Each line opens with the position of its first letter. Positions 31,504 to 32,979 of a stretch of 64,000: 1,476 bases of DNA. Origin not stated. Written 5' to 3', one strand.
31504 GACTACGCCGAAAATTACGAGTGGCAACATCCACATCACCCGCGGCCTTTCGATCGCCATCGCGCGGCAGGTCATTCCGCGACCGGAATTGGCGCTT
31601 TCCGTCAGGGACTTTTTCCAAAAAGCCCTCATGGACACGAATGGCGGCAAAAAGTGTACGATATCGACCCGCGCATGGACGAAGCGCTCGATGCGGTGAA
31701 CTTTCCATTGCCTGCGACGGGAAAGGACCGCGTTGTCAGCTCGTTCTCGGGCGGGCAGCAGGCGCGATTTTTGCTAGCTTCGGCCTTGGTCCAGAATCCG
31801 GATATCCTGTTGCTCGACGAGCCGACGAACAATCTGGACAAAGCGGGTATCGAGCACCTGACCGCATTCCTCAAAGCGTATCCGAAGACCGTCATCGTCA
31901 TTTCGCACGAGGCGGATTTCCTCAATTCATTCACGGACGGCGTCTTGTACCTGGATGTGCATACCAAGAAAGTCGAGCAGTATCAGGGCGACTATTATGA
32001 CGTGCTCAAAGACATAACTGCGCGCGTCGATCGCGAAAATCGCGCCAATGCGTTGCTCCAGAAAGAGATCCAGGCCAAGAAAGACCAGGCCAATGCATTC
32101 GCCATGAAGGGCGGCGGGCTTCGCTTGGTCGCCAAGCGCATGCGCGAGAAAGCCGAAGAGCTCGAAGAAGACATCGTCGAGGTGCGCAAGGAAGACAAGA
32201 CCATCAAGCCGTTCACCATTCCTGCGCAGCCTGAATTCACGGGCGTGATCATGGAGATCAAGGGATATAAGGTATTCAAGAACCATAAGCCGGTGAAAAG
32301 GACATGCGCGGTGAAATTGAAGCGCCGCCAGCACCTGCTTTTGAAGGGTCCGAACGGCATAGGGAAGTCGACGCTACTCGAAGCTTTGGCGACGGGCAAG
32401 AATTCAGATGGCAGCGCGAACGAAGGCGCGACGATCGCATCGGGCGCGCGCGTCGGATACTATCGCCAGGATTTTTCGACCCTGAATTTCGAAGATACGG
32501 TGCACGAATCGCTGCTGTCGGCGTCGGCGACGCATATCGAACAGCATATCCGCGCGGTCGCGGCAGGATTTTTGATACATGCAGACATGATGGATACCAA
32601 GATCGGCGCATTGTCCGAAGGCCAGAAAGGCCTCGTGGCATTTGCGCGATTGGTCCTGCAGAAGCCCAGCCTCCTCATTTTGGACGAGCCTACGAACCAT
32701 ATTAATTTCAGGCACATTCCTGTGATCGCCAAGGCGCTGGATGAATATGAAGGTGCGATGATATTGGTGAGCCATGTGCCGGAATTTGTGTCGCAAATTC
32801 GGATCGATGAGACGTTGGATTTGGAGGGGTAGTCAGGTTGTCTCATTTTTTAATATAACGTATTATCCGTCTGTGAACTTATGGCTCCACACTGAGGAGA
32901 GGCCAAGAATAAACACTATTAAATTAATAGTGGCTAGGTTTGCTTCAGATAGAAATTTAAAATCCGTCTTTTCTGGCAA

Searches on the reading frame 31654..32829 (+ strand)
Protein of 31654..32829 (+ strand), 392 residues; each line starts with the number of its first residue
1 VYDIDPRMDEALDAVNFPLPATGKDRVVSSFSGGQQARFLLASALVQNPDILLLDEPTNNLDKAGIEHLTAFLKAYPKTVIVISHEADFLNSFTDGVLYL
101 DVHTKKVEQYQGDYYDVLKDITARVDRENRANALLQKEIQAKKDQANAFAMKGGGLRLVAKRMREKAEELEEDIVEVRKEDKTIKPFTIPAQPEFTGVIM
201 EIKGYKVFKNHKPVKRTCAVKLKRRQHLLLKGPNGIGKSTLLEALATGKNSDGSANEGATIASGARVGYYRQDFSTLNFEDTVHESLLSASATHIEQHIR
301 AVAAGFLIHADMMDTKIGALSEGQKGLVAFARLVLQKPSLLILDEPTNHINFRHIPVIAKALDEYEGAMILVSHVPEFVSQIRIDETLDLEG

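Call 40: find_related_loci(query=window:31654-32829:+, collection=genome_contigs, flank=6000)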
Query window:31654-32829:+ (392 aa) in genome_contigs; peptide patterns used: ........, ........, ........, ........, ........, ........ (x = any residue, [..] = any of these).
159 stretches matched a pattern; 111 encode a relative of the query (tblastn E <= 1e-3); the best 80 are kept; 80 distinct loci.
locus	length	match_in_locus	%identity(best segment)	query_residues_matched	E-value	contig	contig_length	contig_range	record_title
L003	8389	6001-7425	86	1-391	0e+0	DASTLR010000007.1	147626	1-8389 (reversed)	MAG TPA_asm: Candidatus Paceibacterota bacterium isolate SMAG_U3078 k141_127711, whole genome shotgun sequence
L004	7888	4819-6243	84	1-391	0e+0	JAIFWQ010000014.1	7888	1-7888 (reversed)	MAG: Candidatus Parcubacteria bacterium isolate viral-cat_56_12 PAFVLPS_2018_scaffold_45880, whole genome shotgun sequen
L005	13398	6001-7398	83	1-391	0e+0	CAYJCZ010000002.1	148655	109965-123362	MAG TPA_asm: uncultured Candidatus Saccharibacteria bacterium isolate ERP123247_co1_110 genome assembly, contig: NODE_45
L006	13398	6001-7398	81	1-391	0e+0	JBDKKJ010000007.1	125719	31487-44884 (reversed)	MAG: Candidatus Parcubacteria bacterium isolate gunnisonriver_2019_sw_WHONDRS-S19S_0062_B_bin.4 scaffold_1241466, whole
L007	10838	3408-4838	80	1-391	0e+0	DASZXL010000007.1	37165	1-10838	MAG TPA_asm: Candidatus Paceibacterota bacterium isolate SMAG_U6182 k141_920687, whole genome shotgun sequence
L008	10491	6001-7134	81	1-387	0e+0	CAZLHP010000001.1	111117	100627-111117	MAG TPA_asm: uncultured Candidatus Saccharibacteria bacterium isolate SRP286056_co1_109 genome assembly, contig: NODE_12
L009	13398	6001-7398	83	1-391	0e+0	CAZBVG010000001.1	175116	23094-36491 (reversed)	MAG TPA_asm: uncultured Candidatus Saccharibacteria bacterium isolate SRP133034_co1_261 genome assembly, contig: NODE_16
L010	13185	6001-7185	78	1-391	0e+0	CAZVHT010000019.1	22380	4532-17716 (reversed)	MAG TPA_asm: uncultured Candidatus Saccharibacteria bacterium isolate binchicken_co203_588 genome assembly, contig: k141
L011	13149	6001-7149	70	1-390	9e-179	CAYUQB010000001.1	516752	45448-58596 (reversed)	MAG TPA_asm: uncultured Candidatus Saccharibacteria bacterium isolate binchicken_co110_140 genome assembly, contig: NODE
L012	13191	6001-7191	69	1-390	1e-177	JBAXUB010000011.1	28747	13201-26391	MAG: Candidatus Taylorbacteria bacterium isolate ELA650 MAG650_11, whole genome shotgun sequence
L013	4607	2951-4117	69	1-391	0e+0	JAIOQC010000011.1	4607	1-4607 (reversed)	MAG: Candidatus Nomurabacteria bacterium isolate LakeFargette_0920_ALND_MAG_36_7 LacPavin_0920_ALND_scaffold_17938, whol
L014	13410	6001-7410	67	1-391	5e-176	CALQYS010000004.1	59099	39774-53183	MAG: Candidatus Nomurabacteria bacterium isolate Ike-100m-2 genome assembly, contig: Ike-100-c171, whole genome shotgun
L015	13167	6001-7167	69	1-391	2e-175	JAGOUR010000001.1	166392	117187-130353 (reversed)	MAG: Candidatus Paceibacterota bacterium isolate Gw_Eff_bin_515 Gw_Eff_75_length_166392_cov_7.538075, whole genome shotg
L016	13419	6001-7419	69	1-391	2e-174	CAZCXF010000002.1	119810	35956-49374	MAG TPA_asm: uncultured Candidatus Saccharibacteria bacterium isolate SRP278252_co1_97 genome assembly, contig: NODE_148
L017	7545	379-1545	68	1-391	3e-174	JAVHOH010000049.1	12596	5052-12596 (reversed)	MAG: Candidatus Paceibacterota bacterium isolate WB02no19_35_22 NODE_2803_length_12596_cov_13.740132, whole genome shotg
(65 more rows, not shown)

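Call 102: search_protein_families(library=pfam, proteins=[L009:7420-8475:+], max_evalue=0.001)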
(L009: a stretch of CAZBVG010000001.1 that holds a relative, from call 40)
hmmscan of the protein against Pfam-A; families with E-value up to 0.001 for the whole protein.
L009:7420-8475:+ (352 aa): 3 families
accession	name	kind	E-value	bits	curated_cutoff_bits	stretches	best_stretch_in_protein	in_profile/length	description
PF13091.12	PLDc_2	-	1.1e-37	129.2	27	2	194-315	3-128/132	PLD-like domain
PF00614.28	PLDc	-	6.5e-13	48.5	21.9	1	100-124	4-28/28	Phospholipase D Active site motif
PF11495.14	Regulator_TrmB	-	1.4e-06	28.2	22.2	0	183-312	6-121/233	Archaeal transcriptional regulator TrmB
